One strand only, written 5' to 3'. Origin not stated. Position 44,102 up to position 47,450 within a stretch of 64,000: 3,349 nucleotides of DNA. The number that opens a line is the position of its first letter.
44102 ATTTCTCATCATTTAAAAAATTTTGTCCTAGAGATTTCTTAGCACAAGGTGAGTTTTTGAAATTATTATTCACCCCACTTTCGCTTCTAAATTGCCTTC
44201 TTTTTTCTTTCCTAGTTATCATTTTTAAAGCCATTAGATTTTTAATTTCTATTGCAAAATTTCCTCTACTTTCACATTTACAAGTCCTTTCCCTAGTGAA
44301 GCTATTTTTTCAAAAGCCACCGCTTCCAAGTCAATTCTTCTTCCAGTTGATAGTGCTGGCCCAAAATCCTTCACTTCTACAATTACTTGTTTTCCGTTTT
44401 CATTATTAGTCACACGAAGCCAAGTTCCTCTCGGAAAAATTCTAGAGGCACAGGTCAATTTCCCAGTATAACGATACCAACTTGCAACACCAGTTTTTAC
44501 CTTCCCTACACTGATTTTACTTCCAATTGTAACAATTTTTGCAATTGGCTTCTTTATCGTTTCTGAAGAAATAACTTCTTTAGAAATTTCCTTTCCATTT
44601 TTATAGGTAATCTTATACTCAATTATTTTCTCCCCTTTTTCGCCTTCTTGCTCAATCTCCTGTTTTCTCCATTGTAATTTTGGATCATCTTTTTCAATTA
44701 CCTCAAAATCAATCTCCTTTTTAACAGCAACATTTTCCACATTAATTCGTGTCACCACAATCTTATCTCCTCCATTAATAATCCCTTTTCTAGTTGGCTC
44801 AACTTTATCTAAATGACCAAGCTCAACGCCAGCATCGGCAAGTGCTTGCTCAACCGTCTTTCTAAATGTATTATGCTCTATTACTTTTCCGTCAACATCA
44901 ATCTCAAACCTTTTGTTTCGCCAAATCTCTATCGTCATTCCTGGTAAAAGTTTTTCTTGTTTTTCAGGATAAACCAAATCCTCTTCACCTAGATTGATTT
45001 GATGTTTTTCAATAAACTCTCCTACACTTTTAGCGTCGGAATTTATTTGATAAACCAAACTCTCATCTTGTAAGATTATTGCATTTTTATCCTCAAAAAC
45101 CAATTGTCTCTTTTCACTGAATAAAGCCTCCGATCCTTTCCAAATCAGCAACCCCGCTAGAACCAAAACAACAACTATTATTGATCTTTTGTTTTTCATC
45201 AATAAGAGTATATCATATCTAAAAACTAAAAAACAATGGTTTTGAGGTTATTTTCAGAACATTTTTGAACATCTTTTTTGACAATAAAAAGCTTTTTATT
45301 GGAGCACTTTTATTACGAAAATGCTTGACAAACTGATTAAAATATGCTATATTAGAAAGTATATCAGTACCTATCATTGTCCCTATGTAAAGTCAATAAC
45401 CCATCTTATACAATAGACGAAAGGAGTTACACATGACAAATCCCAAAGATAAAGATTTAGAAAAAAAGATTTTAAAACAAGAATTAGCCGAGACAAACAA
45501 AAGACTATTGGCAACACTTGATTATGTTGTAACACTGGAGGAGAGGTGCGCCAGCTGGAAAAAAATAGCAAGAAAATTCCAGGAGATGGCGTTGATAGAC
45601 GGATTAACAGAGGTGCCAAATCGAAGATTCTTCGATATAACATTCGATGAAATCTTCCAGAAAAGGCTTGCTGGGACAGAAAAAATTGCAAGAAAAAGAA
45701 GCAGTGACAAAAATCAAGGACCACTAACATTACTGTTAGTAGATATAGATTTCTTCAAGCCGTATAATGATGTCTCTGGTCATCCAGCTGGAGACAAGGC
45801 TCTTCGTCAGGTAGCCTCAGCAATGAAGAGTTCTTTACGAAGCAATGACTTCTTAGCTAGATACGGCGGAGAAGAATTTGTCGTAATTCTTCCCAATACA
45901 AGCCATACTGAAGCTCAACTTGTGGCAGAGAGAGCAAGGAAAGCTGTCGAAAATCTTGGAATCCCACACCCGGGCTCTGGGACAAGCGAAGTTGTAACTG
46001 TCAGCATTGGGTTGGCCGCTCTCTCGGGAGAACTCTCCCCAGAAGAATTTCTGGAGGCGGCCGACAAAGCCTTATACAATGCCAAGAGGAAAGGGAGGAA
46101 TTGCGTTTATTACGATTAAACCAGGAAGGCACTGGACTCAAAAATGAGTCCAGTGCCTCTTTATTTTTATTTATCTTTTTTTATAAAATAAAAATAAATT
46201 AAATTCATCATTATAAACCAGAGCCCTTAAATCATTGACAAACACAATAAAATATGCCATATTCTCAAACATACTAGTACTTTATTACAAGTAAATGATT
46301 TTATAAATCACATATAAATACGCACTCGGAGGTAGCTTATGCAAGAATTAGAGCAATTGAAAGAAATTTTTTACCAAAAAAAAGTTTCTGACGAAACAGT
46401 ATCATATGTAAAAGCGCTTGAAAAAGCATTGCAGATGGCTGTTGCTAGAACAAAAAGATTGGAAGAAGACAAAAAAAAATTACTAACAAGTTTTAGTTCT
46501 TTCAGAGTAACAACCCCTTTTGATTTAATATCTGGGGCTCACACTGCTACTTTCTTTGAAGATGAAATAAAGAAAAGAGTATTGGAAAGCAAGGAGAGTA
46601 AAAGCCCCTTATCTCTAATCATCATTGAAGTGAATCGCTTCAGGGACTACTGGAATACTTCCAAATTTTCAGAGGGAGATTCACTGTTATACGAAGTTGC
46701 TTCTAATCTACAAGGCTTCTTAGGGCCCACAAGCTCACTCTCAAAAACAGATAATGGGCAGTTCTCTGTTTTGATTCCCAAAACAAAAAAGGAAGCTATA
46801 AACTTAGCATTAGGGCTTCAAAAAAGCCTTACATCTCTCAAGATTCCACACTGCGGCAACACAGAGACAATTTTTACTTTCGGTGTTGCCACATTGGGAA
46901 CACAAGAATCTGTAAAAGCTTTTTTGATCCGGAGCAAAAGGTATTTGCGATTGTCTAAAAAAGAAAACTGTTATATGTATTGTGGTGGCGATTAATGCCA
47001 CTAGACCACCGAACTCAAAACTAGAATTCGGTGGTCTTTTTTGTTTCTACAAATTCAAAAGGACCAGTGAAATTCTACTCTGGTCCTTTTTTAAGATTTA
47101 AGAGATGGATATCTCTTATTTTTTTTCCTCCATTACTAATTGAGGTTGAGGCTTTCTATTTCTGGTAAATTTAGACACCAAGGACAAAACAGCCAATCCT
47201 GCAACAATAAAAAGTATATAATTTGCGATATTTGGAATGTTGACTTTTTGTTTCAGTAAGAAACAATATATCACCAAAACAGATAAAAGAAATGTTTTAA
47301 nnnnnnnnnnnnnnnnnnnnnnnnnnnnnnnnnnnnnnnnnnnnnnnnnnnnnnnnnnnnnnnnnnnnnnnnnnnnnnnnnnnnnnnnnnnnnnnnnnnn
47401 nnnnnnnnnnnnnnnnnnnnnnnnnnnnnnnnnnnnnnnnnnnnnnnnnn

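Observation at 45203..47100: Paired GGDEF paralogs, one active (GGEEF) and one degenerate (DNGQF), each behind a near-identical duplicated promoter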

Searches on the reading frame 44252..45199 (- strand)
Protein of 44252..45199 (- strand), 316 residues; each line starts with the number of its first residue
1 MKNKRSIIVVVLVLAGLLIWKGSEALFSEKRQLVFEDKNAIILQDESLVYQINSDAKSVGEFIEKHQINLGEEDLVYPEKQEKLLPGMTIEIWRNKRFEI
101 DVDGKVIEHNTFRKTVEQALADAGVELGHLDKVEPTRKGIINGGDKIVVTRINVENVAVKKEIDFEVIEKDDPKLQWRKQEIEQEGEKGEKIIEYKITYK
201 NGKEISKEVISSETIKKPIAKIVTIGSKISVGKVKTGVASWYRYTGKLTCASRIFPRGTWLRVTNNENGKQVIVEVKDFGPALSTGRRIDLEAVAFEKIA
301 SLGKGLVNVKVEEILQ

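Call 19: find_homologous_proteins(query=window:44252-45199:-)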
Query window:44252-45199:- (316 aa): 211 proteins with E <= 0.001 among 3066 candidates; the best 120 are listed.
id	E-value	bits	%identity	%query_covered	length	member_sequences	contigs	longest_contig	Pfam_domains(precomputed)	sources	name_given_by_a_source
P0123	1.5e-197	673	100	100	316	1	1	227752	PF03990.21,PF03330.25,PF07501.18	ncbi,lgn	-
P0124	3.1e-161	554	81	100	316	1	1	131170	PF03990.21,PF03330.25,PF07501.18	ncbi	-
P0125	9.0e-149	513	75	98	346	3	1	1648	PF03990.21,PF03330.25,PF07501.18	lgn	-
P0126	5.7e-148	510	74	99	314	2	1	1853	PF03990.21,PF03330.25,PF07501.18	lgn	-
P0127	3.5e-117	409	61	100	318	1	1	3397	PF03990.21,PF03330.25,PF07501.18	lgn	-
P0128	2.1e-105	371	58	100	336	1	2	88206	PF03330.25,PF07501.18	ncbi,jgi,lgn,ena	-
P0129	3.2e-97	344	51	99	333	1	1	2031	PF03990.21,PF03330.25,PF07501.18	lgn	-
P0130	1.4e-96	342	52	99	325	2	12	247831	PF03990.21,PF03330.25,PF07501.18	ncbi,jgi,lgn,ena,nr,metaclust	ncbi:DUF348 domain-containing protein [bacterium]|nr:DUF348 domain-containing protein [bacterium] MB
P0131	8.4e-96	339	50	99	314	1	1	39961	PF03990.21,PF03330.25,PF07501.18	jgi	-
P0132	4.2e-93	330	50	99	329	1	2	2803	PF03990.21,PF03330.25,PF07501.18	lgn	-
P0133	7.4e-93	329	50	99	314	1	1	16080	PF03990.21,PF03330.25,PF07501.18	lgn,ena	-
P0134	2.6e-92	328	50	100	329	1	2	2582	PF03990.21,PF03330.25,PF07501.18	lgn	-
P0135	3.4e-92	327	51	95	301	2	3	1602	PF03990.21,PF03330.25,PF07501.18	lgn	-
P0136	1.2e-91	325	51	91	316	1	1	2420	PF03990.21,PF03330.25,PF07501.18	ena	-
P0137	3.4e-91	324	52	91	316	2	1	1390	PF03990.21,PF03330.25,PF07501.18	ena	-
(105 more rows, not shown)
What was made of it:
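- Tried and rejected: Taxonomy rests on named YabE homologs at 40-50% identity (call 19).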

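Call 20: find_encoding_contigs(protein=P0124, flank=10000, max_places=2)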
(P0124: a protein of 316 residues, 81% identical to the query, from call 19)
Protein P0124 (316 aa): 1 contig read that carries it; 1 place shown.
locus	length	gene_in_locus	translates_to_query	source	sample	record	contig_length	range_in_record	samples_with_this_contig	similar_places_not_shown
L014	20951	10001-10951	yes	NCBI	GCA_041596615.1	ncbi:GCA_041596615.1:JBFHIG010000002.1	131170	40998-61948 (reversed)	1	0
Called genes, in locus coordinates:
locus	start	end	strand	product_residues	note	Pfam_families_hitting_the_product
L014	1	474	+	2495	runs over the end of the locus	PF21959:DUF6923 (faint), PF24681:Kelch_KLHDC2_KLHL20_DRC7 (weak), PF24981:Beta-prop_ATRN-LZTR1 (faint), PF01344:Kelch_1 (faint), PF07646:Kelch_2 (faint), PF13418:Beta-prop_TYW4 (faint), PF24681:Kelch_KLHDC2_KLHL20_DRC7, PF13964:Beta-prop_Calicin (weak), +2 more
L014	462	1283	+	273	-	PF00005:ABC_tran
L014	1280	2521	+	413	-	PF12704:MacB_PCD, PF02687:FtsX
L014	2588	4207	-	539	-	PF00343:Phosphorylase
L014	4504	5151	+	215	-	PF01148:CTP_transf_1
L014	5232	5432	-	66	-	-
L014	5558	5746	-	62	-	PF12797:Fer4_2 (weak), PF12837:Fer4_6 (weak), PF00037:Fer4 (weak), PF13459:Fer4_15, PF14697:Fer4_21 (weak), PF13370:Fer4_13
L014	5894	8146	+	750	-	PF00580:UvrD-helicase, PF01443:Viral_helicase1 (faint), PF13245:AAA_19, PF13604:AAA_30 (faint), PF13361:UvrD_C, PF13538:UvrD_C_2 (weak), PF21196:PcrA_UvrD_tudor (weak)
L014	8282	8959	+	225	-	PF01066:CDP-OH_P_transf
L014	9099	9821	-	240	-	PF00990:GGDEF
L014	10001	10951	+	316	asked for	PF03990:DUF348, PF07501:G5, PF03330:DPBB_1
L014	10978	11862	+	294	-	PF00398:RrnaAD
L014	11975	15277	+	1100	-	PF20720:nSTAND3 (faint), PF13401:AAA_22 (faint), PF00437:T2SSE, PF04851:ResIII (faint), PF02492:cobW (faint), PF12775:AAA_7 (faint), PF25199:nSTAND_NTPase5 (faint), PF00437:T2SSE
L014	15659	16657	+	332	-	PF05496:RuvB_N, PF01078:Mg_chelatase (faint), PF07728:AAA_5, PF00004:AAA, PF17864:AAA_lid_4, PF05491:WHD_RuvB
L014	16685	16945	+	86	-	-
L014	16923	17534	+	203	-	PF03703:bPH_2 (weak)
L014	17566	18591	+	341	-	-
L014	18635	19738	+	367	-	PF00226:DnaJ, PF01556:DnaJ_C, PF27659:CHP02642 (weak), PF00684:DnaJ_CXXCXGXG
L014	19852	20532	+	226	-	PF03006:HlyIII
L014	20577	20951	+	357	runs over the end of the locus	-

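Call 21: find_encoding_contigs(protein=P0128, flank=10000, max_places=2)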
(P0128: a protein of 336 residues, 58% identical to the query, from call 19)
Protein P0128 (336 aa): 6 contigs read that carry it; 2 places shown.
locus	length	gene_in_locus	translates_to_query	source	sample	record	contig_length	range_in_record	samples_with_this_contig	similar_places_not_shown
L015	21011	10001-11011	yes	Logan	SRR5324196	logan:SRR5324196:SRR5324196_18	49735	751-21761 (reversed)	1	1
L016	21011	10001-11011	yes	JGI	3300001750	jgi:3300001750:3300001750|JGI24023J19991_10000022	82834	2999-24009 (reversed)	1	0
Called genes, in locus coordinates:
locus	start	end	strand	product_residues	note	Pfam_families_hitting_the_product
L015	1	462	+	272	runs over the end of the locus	PF00005:ABC_tran, PF13304:AAA_21 (faint)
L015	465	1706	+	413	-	PF12704:MacB_PCD, PF02687:FtsX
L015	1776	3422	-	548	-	PF00343:Phosphorylase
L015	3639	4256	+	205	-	PF01148:CTP_transf_1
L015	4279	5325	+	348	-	PF00586:AIRS, PF02769:AIRS_C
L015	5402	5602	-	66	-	-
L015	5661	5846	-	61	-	PF12797:Fer4_2 (weak), PF12837:Fer4_6 (weak), PF12838:Fer4_7 (faint), PF13237:Fer4_10 (weak), PF00037:Fer4 (weak), PF13459:Fer4_15, PF14697:Fer4_21 (weak), PF13370:Fer4_13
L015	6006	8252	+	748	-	PF00580:UvrD-helicase, PF01443:Viral_helicase1 (faint), PF13245:AAA_19, PF13361:UvrD_C, PF13538:UvrD_C_2, PF21196:PcrA_UvrD_tudor (faint)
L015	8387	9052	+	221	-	PF01066:CDP-OH_P_transf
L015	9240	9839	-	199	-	PF00990:GGDEF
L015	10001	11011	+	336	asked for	PF07501:G5, PF03330:DPBB_1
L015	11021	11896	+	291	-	PF00398:RrnaAD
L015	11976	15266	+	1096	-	PF20720:nSTAND3 (faint), PF04851:ResIII (faint), PF05157:MshEN (weak), PF13401:AAA_22 (faint), PF00437:T2SSE, PF00004:AAA (faint), PF12775:AAA_7 (faint), PF00437:T2SSE, +1 more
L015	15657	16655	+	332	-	PF05496:RuvB_N, PF07728:AAA_5, PF00004:AAA, PF17864:AAA_lid_4, PF05491:WHD_RuvB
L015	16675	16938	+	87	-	-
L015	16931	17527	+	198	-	PF03703:bPH_2 (weak)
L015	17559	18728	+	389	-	-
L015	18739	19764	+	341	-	-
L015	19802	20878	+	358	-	PF00226:DnaJ, PF01556:DnaJ_C, PF27659:CHP02642 (weak), PF00684:DnaJ_CXXCXGXG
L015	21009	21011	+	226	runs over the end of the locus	PF03006:HlyIII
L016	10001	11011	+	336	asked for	PF07501:G5, PF03330:DPBB_1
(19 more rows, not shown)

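Call 22: find_encoding_contigs(protein=P0130, flank=10000, max_places=2)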
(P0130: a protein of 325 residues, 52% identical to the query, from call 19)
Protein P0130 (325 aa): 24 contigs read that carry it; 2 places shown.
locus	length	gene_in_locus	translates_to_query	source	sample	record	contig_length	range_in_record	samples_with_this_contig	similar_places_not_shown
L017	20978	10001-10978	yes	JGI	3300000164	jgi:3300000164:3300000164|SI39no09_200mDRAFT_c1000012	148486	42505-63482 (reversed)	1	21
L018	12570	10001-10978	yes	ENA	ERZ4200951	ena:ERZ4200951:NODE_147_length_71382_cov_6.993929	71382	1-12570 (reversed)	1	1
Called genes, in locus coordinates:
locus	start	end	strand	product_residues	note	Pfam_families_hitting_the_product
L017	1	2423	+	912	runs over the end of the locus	PF00586:AIRS (faint), PF02769:AIRS_C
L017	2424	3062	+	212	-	PF13507:GATase_5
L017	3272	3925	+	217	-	PF01148:CTP_transf_1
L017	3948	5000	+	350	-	PF00586:AIRS, PF02769:AIRS_C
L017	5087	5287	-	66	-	-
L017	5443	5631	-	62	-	PF12797:Fer4_2 (weak), PF12837:Fer4_6 (weak), PF12838:Fer4_7 (faint), PF00037:Fer4 (weak), PF13459:Fer4_15, PF13370:Fer4_13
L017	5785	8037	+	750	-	PF00580:UvrD-helicase, PF01443:Viral_helicase1 (faint), PF13245:AAA_19, PF13361:UvrD_C, PF13538:UvrD_C_2, PF21196:PcrA_UvrD_tudor (faint)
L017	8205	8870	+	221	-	PF01066:CDP-OH_P_transf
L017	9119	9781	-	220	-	PF00990:GGDEF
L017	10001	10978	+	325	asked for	PF03990:DUF348, PF07501:G5, PF03330:DPBB_1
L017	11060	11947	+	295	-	PF00398:RrnaAD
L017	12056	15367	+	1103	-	PF04851:ResIII (faint), PF20720:nSTAND3 (faint), PF05157:MshEN (weak), PF00437:T2SSE, PF13401:AAA_22 (faint), PF02492:cobW (faint), PF12775:AAA_7 (faint), PF00437:T2SSE, +1 more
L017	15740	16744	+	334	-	PF06068:TIP49 (faint), PF05496:RuvB_N, PF00004:AAA, PF07728:AAA_5, PF17864:AAA_lid_4, PF05491:WHD_RuvB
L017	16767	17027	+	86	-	-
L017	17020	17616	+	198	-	PF03703:bPH_2 (weak)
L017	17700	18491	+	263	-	-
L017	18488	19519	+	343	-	-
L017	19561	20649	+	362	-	PF00226:DnaJ, PF01556:DnaJ_C, PF27659:CHP02642 (weak), PF00684:DnaJ_CXXCXGXG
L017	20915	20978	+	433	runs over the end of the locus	PF00275:EPSP_synthase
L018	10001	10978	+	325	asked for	PF03990:DUF348, PF07501:G5, PF03330:DPBB_1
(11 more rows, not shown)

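Call 27: find_related_loci(query=A3, collection=metagenome_contigs, flank=4000)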
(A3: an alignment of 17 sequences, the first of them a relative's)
Query A3 (316 aa) in metagenome_contigs; peptide patterns used: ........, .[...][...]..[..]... (x = any residue, [..] = any of these).
477 stretches matched a pattern; 266 encode a relative of the query (tblastn E <= 1e-3); the best 80 are kept; 79 distinct loci.
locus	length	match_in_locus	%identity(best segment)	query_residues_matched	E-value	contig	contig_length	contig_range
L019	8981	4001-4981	52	1-316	1e-106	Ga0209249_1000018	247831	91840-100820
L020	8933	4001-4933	47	4-316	1e-88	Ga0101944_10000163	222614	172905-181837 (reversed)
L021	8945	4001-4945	47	1-315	2e-88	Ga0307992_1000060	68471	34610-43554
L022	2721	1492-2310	48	43-315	3e-87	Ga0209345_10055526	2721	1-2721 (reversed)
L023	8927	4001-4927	45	11-315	5e-82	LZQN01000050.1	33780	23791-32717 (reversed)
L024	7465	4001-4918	42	6-315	8e-77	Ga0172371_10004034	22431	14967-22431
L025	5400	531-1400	43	26-316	7e-76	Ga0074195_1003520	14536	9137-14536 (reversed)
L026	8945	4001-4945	41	1-316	1e-74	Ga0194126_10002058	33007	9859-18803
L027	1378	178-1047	45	25-315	6e-79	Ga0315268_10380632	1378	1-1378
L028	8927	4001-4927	43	4-316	6e-74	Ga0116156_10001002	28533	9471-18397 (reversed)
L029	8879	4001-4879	44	7-305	9e-74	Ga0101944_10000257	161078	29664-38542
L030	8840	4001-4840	45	36-315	1e-73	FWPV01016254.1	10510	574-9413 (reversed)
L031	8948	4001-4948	42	1-315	2e-72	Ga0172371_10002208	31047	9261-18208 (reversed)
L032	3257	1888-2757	45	25-315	2e-72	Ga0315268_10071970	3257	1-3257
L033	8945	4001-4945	41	1-315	3e-71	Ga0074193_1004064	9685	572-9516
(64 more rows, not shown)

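Call 39: find_encoding_contigs(protein=P0127, flank=5000, max_places=2)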
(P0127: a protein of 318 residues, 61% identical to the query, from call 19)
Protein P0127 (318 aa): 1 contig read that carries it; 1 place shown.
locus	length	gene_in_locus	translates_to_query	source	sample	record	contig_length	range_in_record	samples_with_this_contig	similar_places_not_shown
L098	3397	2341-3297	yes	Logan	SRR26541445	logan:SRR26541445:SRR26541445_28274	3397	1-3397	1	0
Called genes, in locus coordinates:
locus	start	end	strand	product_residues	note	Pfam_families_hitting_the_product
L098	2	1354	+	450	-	?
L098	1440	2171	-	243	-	PF00990:GGDEF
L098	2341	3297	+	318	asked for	PF03990:DUF348 (faint), PF07501:G5, PF03330:DPBB_1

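Call 40: find_encoding_contigs(protein=P0125, flank=5000, max_places=3)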
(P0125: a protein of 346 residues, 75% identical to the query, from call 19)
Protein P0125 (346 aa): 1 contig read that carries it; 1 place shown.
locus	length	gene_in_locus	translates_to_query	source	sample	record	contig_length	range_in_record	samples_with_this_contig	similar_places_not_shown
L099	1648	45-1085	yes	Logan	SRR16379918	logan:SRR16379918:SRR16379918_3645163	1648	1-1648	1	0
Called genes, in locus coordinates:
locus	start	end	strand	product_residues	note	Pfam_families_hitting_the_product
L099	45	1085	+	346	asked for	PF03990:DUF348, PF07501:G5, PF03330:DPBB_1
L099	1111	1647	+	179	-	?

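Call 41: find_encoding_contigs(protein=P0126, flank=5000, max_places=3)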
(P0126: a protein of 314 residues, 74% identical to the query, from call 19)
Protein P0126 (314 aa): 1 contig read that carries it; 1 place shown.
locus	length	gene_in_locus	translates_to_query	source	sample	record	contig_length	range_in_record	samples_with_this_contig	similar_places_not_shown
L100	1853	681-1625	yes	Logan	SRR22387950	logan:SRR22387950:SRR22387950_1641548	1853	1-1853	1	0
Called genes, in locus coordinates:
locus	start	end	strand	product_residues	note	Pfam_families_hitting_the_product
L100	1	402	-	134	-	?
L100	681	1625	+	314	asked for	PF03990:DUF348, PF07501:G5, PF03330:DPBB_1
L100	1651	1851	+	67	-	?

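Call 71: search_protein_families(library=padloc, proteins=[window:44252-45199:-], max_evalue=0.01)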
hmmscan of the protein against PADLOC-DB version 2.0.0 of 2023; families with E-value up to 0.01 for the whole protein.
window:44252-45199:- (316 aa): 0 families

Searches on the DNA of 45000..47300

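Call 33: search_rna_families(source=window, start=45000, end=47300, threshold=evalue, max_evalue=10)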
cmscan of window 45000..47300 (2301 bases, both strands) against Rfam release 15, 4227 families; matches with E-value up to 10: 22.
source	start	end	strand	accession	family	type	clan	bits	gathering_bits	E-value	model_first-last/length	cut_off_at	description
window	46122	46201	-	RF01472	rli40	Gene; sRNA;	-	35.1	100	2e-06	1-263/263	no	Listeria sRNA rli40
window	46991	47094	+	RF02449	ncr1015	Gene; sRNA;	-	26.9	60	0.48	1-121/121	no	Bacillus sRNA ncr1015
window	46114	46203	-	RF01584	snoR03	Gene; snRNA; snoRNA; HACA-box;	-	26.3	80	1.7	1-163/163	no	small nucleolar RNA snoR03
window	46998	47105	-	RF02618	SSRC34_2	Gene; sRNA;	-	23.2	48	0.79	1-125/125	no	Streptococcus sRNA 34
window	46093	46220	-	RF02906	sRNA154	Gene; sRNA;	-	22.1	88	0.16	1-134/134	no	Archaeal Small RNA 154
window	46119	46165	-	RF03307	mir-1825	Gene; miRNA;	-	21.9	70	0.25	1-52/52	no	mir-1825 microRNA precursor family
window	47232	47277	+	RF01167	sn2429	Gene; snRNA; snoRNA; CD-box;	-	21.4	50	0.39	1-77/77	no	Small nucleolar RNA sn2429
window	46096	46174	-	RF02494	Gl_U6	Gene; snRNA; splicing;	-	21.3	100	0.19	1-102/102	no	Giardia U6 spliceosomal RNA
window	46123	46195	-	RF02763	IsrM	Gene; sRNA;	-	20.9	376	0.0037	1-329/329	no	IsrM sRNA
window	45350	45416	-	RF00531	snoMe28S-Gm3113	Gene; snRNA; snoRNA; CD-box;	-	19.9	70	3.6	1-84/84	no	Small nucleolar RNA Me28S-Gm3113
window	46115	46168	-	RF03695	MIR6151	Gene; miRNA;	-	18.4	71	1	1-71/71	no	MIR6151 microRNA precursor family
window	45818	45947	+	RF01221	snoU6-47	Gene; snRNA; snoRNA; CD-box;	-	18.4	54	8.9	1-132/132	no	Small nucleolar RNA U6-47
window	46828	46916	-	RF00954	MIR1446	Gene; miRNA;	-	17.7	70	2.6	1-105/105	no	MIR1446 microRNA precursor family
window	47034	47117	-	RF02756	ES239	Gene; sRNA;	-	17.2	62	5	1-123/123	no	ES239 sRNA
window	46135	46164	-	RF01845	enod40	Gene;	-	16.5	45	0.57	232-261/263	no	Early nodulin 40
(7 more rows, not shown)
